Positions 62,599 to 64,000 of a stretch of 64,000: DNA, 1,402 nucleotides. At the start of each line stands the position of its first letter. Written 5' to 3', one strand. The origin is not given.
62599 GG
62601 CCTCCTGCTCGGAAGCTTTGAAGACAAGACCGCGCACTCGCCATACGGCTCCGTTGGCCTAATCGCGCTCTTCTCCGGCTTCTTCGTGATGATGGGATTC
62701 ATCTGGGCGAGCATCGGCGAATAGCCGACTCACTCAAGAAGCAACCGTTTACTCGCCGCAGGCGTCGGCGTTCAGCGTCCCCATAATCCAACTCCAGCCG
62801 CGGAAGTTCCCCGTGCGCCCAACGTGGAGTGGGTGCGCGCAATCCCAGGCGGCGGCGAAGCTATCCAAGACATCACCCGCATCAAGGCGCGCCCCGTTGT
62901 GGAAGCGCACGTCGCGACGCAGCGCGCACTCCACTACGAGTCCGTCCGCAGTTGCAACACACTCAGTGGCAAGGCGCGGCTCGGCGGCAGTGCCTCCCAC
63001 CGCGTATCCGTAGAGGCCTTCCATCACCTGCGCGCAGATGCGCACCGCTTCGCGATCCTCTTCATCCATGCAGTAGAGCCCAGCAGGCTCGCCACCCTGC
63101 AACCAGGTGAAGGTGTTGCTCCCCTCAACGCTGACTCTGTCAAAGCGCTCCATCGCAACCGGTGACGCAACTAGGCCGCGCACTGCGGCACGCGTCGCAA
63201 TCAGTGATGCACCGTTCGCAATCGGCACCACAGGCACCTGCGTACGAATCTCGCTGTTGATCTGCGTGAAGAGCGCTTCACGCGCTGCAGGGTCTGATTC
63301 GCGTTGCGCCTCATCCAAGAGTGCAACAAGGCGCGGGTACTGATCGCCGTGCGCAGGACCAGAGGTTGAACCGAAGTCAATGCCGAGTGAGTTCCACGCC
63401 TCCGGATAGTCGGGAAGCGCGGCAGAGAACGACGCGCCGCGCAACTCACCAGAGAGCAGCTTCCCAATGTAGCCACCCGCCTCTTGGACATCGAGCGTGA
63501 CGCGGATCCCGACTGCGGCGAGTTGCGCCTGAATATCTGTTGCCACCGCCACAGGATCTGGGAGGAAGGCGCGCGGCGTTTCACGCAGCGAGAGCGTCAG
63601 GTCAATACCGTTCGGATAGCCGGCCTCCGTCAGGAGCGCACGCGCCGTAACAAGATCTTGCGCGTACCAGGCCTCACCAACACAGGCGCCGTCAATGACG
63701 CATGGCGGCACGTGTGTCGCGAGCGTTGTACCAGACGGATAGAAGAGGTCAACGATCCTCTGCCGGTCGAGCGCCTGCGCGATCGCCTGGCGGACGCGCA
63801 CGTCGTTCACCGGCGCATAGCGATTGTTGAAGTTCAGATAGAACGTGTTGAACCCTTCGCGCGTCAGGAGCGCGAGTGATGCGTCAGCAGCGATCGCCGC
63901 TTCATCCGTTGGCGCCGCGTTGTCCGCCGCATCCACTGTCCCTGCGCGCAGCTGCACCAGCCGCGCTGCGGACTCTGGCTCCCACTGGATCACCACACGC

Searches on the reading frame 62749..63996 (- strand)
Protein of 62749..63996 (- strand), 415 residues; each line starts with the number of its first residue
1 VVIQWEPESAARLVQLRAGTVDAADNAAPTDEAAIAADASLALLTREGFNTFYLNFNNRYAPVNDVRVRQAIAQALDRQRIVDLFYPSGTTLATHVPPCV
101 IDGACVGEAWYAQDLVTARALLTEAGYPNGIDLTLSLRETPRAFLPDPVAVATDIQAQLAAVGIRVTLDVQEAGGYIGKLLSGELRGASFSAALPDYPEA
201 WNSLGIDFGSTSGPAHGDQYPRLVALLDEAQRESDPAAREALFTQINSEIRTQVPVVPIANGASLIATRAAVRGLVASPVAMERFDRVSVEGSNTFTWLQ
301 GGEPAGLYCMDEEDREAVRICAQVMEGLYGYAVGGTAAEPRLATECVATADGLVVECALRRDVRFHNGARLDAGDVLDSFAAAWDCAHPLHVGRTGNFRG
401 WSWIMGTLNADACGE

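Call 64: search_protein_families(library=pfam, proteins=[window:62749-63996:-], max_evalue=0.00001)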
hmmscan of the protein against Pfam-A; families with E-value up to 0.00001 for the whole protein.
window:62749-63996:- (415 aa): 1 family
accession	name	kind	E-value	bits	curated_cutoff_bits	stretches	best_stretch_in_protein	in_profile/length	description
PF00496.27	SBP_bac_5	-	3.4e-41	142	32.4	2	7-211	157-364/368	Bacterial extracellular solute-binding proteins, family 5 Middle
